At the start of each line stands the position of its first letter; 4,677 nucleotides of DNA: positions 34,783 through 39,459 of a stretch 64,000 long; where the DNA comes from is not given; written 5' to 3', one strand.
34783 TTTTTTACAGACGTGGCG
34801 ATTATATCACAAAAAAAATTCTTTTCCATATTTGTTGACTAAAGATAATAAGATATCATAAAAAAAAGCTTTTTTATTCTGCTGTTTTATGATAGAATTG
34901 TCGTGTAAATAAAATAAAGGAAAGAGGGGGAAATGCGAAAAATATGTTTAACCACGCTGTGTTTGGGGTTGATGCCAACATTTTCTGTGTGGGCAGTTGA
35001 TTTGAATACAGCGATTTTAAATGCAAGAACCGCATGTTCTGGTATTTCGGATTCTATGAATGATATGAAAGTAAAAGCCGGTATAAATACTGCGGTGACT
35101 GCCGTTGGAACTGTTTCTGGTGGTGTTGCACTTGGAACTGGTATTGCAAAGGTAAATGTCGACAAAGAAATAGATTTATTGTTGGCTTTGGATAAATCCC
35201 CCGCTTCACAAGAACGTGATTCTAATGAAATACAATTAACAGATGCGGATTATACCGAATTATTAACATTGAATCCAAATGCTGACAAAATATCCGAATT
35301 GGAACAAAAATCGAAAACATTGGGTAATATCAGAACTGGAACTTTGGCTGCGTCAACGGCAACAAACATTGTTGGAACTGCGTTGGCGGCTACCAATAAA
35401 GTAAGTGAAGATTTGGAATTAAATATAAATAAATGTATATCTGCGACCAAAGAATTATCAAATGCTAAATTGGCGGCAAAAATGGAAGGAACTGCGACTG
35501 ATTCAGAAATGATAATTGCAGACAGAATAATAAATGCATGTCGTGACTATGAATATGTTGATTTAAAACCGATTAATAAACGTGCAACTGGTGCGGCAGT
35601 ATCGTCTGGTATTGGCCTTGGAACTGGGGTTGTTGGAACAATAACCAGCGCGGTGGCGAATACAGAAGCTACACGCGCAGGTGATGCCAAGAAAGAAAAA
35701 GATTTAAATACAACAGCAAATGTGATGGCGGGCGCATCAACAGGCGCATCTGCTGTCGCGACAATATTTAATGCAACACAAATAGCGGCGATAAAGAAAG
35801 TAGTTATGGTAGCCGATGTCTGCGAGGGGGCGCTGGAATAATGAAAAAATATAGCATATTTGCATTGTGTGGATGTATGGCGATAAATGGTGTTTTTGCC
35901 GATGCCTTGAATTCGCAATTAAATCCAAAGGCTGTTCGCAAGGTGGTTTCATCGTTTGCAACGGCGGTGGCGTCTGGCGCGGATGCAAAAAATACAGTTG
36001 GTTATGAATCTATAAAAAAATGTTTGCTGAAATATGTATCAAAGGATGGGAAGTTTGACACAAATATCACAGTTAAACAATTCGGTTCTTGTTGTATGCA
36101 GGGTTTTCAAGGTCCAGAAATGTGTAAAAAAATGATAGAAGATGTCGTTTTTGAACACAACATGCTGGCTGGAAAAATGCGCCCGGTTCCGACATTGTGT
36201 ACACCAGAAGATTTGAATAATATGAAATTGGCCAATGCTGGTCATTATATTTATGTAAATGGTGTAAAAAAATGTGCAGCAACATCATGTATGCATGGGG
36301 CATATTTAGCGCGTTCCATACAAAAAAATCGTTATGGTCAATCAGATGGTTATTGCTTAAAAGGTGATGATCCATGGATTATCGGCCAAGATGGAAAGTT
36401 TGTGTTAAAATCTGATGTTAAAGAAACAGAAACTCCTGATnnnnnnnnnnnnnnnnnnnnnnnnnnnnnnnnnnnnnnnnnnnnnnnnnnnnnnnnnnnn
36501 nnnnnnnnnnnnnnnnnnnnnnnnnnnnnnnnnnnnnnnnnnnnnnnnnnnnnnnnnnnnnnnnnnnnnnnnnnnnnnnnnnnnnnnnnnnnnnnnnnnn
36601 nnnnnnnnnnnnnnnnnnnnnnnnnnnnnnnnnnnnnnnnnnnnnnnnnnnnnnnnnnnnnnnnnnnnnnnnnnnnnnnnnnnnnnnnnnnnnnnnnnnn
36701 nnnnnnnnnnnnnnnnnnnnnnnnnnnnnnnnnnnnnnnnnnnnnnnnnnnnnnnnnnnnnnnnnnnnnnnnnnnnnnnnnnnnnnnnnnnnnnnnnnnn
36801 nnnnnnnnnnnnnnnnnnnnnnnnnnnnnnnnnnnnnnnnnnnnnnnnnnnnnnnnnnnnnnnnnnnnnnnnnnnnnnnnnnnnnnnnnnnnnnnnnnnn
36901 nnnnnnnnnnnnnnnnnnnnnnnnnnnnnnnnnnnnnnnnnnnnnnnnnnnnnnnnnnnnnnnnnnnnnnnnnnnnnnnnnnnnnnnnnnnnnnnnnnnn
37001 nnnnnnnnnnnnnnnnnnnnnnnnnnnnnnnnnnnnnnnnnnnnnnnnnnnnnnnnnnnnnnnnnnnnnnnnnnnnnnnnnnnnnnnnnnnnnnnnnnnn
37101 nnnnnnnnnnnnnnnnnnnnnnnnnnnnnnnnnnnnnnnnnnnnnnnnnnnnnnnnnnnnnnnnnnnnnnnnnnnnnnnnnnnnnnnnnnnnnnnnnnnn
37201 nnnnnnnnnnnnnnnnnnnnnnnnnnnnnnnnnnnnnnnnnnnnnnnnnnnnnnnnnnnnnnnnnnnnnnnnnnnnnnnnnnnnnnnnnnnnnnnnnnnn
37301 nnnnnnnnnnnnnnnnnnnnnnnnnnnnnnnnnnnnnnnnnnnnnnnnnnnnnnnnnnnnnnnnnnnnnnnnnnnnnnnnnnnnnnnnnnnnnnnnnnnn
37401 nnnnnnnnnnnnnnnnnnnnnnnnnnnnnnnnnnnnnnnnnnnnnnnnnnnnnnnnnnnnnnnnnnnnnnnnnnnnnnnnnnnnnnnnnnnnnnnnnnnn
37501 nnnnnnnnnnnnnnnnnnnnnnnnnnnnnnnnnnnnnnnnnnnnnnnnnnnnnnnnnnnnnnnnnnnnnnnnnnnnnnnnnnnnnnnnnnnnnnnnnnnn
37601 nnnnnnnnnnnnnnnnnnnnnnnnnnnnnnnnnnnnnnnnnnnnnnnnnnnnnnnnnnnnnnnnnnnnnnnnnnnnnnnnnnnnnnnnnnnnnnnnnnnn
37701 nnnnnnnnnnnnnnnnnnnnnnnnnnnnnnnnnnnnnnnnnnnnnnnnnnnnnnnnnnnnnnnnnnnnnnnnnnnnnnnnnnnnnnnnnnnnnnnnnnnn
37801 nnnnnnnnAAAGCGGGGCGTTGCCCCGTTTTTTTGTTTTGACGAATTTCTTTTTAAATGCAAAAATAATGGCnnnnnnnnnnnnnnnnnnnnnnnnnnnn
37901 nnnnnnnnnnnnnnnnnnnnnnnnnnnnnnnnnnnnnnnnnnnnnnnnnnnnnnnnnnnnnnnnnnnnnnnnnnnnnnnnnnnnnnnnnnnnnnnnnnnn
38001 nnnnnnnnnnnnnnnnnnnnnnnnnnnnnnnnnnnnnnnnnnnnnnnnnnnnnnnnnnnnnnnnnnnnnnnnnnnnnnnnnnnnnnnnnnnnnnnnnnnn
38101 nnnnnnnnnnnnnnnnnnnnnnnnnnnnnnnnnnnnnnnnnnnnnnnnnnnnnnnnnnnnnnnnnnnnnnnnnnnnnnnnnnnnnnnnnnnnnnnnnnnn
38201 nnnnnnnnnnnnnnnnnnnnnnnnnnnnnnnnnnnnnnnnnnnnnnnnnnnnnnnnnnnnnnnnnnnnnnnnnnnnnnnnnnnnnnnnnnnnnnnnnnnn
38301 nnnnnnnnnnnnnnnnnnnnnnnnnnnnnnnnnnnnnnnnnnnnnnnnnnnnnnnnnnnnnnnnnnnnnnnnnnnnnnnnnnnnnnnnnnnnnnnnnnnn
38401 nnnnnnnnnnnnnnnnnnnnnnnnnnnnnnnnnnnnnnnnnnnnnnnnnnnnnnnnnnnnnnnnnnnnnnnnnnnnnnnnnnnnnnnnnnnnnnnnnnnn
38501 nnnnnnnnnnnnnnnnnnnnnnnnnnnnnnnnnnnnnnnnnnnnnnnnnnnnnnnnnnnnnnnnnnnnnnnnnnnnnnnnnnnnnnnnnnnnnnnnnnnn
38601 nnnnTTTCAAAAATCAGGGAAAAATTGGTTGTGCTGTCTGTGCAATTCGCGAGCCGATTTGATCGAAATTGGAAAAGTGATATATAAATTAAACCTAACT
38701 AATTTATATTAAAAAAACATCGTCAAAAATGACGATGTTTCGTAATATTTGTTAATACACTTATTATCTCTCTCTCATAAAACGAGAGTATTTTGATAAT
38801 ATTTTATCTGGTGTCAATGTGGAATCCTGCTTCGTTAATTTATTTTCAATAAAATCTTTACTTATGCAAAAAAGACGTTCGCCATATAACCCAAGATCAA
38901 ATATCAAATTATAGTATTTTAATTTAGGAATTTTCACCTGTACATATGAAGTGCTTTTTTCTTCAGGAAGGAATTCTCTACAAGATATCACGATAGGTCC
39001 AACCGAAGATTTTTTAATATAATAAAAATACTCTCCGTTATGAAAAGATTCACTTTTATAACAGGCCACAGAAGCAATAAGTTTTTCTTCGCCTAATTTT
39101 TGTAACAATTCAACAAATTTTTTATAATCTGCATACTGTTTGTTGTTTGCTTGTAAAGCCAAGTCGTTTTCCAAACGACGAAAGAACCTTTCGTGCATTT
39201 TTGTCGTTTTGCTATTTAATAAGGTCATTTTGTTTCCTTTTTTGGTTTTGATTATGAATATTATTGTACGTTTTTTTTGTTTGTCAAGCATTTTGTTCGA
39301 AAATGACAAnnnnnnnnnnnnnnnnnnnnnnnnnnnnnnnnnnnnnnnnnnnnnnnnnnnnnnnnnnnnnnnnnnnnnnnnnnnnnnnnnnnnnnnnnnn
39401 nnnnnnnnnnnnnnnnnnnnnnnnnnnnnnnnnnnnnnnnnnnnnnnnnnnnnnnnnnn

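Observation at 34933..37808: Translationally coupled pair of secreted proteins, the second with an (SQEQQ)n repeat and a 250-aa coiled coil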

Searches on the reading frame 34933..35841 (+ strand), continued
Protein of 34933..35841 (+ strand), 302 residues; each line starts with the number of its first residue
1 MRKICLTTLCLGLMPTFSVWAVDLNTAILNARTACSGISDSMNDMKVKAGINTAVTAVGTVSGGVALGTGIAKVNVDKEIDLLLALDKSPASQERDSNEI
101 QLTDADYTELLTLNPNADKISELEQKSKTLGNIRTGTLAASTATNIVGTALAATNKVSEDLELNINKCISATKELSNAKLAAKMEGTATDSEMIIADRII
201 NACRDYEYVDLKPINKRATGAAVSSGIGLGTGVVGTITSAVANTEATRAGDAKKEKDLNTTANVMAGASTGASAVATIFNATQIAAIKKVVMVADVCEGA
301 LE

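Call 48: find_encoding_contigs(protein=P0100, flank=10000, max_places=1)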
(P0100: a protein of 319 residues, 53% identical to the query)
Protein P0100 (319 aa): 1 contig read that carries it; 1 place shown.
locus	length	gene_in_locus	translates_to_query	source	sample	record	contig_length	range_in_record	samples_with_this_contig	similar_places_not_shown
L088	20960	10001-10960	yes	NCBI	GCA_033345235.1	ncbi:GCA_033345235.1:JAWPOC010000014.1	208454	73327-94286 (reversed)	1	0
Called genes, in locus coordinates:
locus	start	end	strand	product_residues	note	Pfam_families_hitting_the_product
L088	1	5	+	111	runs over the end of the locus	-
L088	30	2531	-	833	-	-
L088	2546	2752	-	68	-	-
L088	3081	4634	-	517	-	PF14849:YidC_periplas, PF02096:60KD_IMP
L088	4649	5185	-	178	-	PF01252:Peptidase_A8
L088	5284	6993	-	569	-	PF00999:Na_H_Exchanger, PF02254:TrkA_N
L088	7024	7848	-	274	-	PF00398:RrnaAD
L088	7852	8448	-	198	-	PF21176:RecR_HhH, PF13662:Toprim_4, PF21175:RecR_C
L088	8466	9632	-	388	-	PF00768:Peptidase_S11, PF13354:Beta-lactamase2, PF05036:SPOR (weak)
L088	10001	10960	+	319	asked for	-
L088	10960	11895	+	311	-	-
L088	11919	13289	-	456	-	PF00224:PK, PF02887:PK_C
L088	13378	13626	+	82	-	PF10073:GapR_DNA-bd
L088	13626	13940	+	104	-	PF12647:RNHCP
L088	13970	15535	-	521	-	PF06418:CTP_synth_N, PF00117:GATase, PF07722:Peptidase_C26 (weak)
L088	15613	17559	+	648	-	PF13567:DUF4131, PF03772:Competence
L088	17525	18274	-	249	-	PF01416:PseudoU_synth_1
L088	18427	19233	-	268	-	PF00551:Formyl_trans_N, PF02911:Formyl_trans_C (faint)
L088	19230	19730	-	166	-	PF01327:Pep_deformylase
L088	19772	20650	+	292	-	PF02646:RmuC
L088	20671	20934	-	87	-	-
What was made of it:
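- At least one cassette sits among housekeeping genes (call 48).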

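Call 51: search_protein_families(library=pfam, alignment_id=A2, max_evalue=10)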
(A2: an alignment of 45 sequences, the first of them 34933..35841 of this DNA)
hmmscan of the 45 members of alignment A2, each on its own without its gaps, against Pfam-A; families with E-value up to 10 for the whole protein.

A. member 1, window:34933-35841:+ (302 aa): 0 families

B. families by the number of members that match (of 45 scanned): 119 families (the first 25 are shown)
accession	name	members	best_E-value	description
PF25592.1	DUF7937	17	0.00036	Domain of unknown function (DUF7937)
PF08669.17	GCV_T_C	6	0.016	Glycine cleavage T-protein C-terminal barrel domain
PF25764.1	KIF21A_4th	5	0.071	KIF21A-like domain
PF22107.2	Pch2_N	4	0.019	Pch2 N-terminal domain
PF10817.14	DUF2563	4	0.03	Protein of unknown function (DUF2563)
PF24610.1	DUF7623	4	0.033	Domain of unknown function (DUF7623)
PF07889.17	DUF1664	4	0.044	Protein of unknown function (DUF1664)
PF16326.10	ABC_tran_CTD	4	0.18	ABC transporter C-terminal domain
PF22116.1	DUF6944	3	0.0046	Family of unknown function (DUF6944)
PF04103.21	CD20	3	0.0058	CD20-like family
PF05829.17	Adeno_PX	3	0.1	Adenovirus late L2 mu core protein (Protein X)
PF09655.15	Nitr_red_assoc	3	0.11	Conserved nitrate reductase-associated protein (Nitr_red_assoc)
PF17448.7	YqaH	3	0.17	Uncharacterized YqaH-like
PF02050.21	FliJ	3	0.2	Flagellar FliJ protein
PF15784.10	GPS2_interact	3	0.3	G-protein pathway suppressor 2-interacting domain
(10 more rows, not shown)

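Call 52: search_protein_families(library=pfam, proteins=[P0100, P0110, P0036, P0040, P0058, P0063, P0070, P0083, P0087, P0097], max_evalue=1)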
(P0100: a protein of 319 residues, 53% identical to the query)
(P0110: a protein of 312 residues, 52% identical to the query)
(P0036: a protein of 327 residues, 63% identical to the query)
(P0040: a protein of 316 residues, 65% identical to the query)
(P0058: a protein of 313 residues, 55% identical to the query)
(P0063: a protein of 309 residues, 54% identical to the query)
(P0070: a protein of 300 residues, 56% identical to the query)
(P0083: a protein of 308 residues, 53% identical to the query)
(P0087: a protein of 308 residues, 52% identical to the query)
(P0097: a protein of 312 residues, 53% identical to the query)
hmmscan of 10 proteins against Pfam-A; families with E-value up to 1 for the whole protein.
P0100 (319 aa): 3 families
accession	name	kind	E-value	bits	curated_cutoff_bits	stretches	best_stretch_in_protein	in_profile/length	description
PF25592.1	DUF7937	-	0.013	14.8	31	1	239-301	102-164/402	Domain of unknown function (DUF7937)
PF14251.12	PterinBD-DUF4346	-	0.15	13.3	29.6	1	277-318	32-73/86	PterinBD-DUF4346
PF08669.17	GCV_T_C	-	0.58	10.5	25.9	1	133-183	13-64/80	Glycine cleavage T-protein C-terminal barrel domain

P0110 (312 aa): 12 families
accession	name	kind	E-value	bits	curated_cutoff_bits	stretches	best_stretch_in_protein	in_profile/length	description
PF25592.1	DUF7937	-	0.0026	17.1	31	1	228-292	99-162/402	Domain of unknown function (DUF7937)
PF22107.2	Pch2_N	-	0.053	14.6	27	1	63-114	9-58/91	Pch2 N-terminal domain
PF08946.15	Osmo_CC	-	0.073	13.8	24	1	73-93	16-36/46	Osmosensory transporter coiled coil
PF08669.17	GCV_T_C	-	0.094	13.1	25.9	0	136-165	24-53/80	Glycine cleavage T-protein C-terminal barrel domain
PF09278.17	MerR-DNA-bind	-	0.12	13.4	25.4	0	70-92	37-59/65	MerR, DNA binding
PF23937.1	DUF7272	-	0.14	12.1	27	1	74-132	114-169/196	Family of unknown function (DUF7272)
PF17649.6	VPS38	-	0.17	11.2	25.2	1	71-150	223-301/424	Vacuolar protein sorting 38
PF02050.21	FliJ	-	0.34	11.6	28.4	1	75-136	18-81/123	Flagellar FliJ protein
PF16326.10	ABC_tran_CTD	-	0.38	11.4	32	1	74-90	13-29/69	ABC transporter C-terminal domain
PF15784.10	GPS2_interact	-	0.51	11.2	27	1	73-93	38-58/92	G-protein pathway suppressor 2-interacting domain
PF24610.1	DUF7623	-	0.56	10.8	27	0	75-94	18-39/64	Domain of unknown function (DUF7623)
PF11240.13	DUF3042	-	0.8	10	25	0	53-90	9-46/54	Protein of unknown function (DUF3042)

P0036 (327 aa): 0 families

P0040 (316 aa): 2 families
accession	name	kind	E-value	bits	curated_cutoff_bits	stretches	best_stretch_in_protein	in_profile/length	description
PF22116.1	DUF6944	-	0.085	12.6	32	1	241-289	5-52/167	Family of unknown function (DUF6944)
PF01608.23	I_LWEQ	-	0.099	13.1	27.5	1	82-148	80-146/151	I/LWEQ domain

P0058 (313 aa): 2 families
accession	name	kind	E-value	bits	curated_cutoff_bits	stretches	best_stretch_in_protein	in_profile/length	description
PF25592.1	DUF7937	-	0.035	13.4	31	1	231-293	101-162/402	Domain of unknown function (DUF7937)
PF05209.18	MinC_N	-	0.047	14.2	27.3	0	167-220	22-70/71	Septum formation inhibitor MinC, N-terminal domain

P0063 (309 aa): 1 family
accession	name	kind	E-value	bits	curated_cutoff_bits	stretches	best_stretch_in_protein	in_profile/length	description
PF18625.7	EspB_PE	-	0.65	11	29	1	163-212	24-74/77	ESX-1 secreted protein B PE domain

P0070 (300 aa): 10 families
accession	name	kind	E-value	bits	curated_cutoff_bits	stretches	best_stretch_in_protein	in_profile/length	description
PF06008.19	Laminin_I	-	0.002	18.3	34.6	1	64-130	44-110/259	Laminin Domain I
PF08614.16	ATG16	-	0.0021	18.7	33.7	1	64-126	78-140/200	Autophagy protein 16 (ATG16)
PF04508.17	Pox_A_type_inc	-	0.0071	16.6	21.4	0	67-78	8-19/23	Viral A-type inclusion protein repeat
PF05714.16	PFam54_60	-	0.0086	16.2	27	1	61-128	87-155/185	Borrelia Bbcrasp-1 domain containing protein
PF23289.1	Spectrin_5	-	0.027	15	27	1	66-126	13-73/80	Guanine nucleotide exchange factor DBS-like, spectrin-like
PF10817.14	DUF2563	-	0.03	15.4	21.2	1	226-280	33-87/104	Protein of unknown function (DUF2563)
PF17097.10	Kre28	-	0.06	12.8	27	1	62-121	112-165/365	Spindle pole body component Kre28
PF05829.17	Adeno_PX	-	0.1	13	25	1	141-153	29-41/42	Adenovirus late L2 mu core protein (Protein X)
PF04048.20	Sec8_N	-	0.12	12.8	26.8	0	88-128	79-119/142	Exocyst complex component Sec8 N-terminal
PF03908.18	Sec20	-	0.45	10.9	27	1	63-125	4-66/92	Sec20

P0083 (308 aa): 0 families

P0087 (308 aa): 0 families

P0097 (312 aa): 11 families
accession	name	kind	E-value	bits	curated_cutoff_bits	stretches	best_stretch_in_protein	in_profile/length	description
PF25592.1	DUF7937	-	0.00036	19.9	31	1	225-295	96-166/402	Domain of unknown function (DUF7937)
PF22107.2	Pch2_N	-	0.019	16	27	0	63-116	9-56/91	Pch2 N-terminal domain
PF08231.17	SYF2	-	0.038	14.8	23.5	1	71-125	92-151/154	SYF2 splicing factor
PF14643.11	DUF4455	-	0.055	12.5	30.4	1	106-186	210-287/469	Domain of unknown function (DUF4455)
PF25764.1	KIF21A_4th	-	0.071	13.2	33.1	1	71-139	56-122/183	KIF21A-like domain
PF02181.28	FH2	-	0.094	12.3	34.8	1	72-142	279-346/372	Formin Homology 2 Domain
PF09278.17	MerR-DNA-bind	-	0.13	13.3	25.4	0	74-93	41-60/65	MerR, DNA binding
PF18476.7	PIN_8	-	0.15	12.4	26.1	1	105-185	41-124/227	PIN like domain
PF07889.17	DUF1664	-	0.16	12.4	34.6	0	109-135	36-62/124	Protein of unknown function (DUF1664)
PF16326.10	ABC_tran_CTD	-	0.18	12.5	32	0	76-134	8-61/69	ABC transporter C-terminal domain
PF02050.21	FliJ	-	0.2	12.3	28.4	1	76-135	12-80/123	Flagellar FliJ protein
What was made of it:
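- Tried and rejected: I treat them as compositional (calls 51, 52).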

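Call 55: search_protein_families(library=padloc, proteins=[window:34933-35841:+], max_evalue=0.1)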
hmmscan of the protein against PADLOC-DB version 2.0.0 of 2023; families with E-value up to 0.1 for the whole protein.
window:34933-35841:+ (302 aa): 0 families

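Call 56: search_protein_families(library=phrogs, proteins=[window:34933-35841:+], max_evalue=0.1)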
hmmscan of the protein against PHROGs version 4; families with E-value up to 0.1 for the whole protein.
window:34933-35841:+ (302 aa): 0 families

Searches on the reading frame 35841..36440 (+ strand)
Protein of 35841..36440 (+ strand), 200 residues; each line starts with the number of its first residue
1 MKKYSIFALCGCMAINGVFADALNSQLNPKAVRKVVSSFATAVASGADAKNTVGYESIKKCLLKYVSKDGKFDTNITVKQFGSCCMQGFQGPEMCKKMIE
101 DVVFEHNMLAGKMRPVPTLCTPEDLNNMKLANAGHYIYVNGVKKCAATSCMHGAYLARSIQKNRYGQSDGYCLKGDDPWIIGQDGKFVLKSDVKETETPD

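Call 33: find_homologous_proteins(query=window:35841-36440:+, max_evalue=0.001)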
Query window:35841-36440:+: 50 candidates shared short words with the query, none scored E <= 0.001.
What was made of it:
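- Tried and rejected: That search was wasted (call 33).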

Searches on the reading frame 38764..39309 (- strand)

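Call 7: search_protein_families(library=pfam, proteins=[window:38764-39309:-], max_evalue=0.1)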
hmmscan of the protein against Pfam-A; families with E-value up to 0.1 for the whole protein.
window:38764-39309:- (181 aa): 3 families
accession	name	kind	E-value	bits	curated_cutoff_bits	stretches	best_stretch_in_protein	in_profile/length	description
PF22978.1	HAD_Pex22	-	0.0023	18.2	27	1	7-86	49-130/135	Peroxisome biogenesis protein 22, Haloacid dehydrogenase-like domain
PF12479.13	DUF3698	-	0.077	13.9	25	0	129-164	23-58/107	Protein of unknown function (DUF3698)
PF07862.16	Nif11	-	0.093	13.5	23.8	0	40-73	7-40/48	Nif11 domain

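Call 8: search_protein_families(library=ncbifam, proteins=[window:38764-39309:-], max_evalue=0.1)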
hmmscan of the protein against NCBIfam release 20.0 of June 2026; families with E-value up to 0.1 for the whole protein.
window:38764-39309:- (181 aa): 0 families
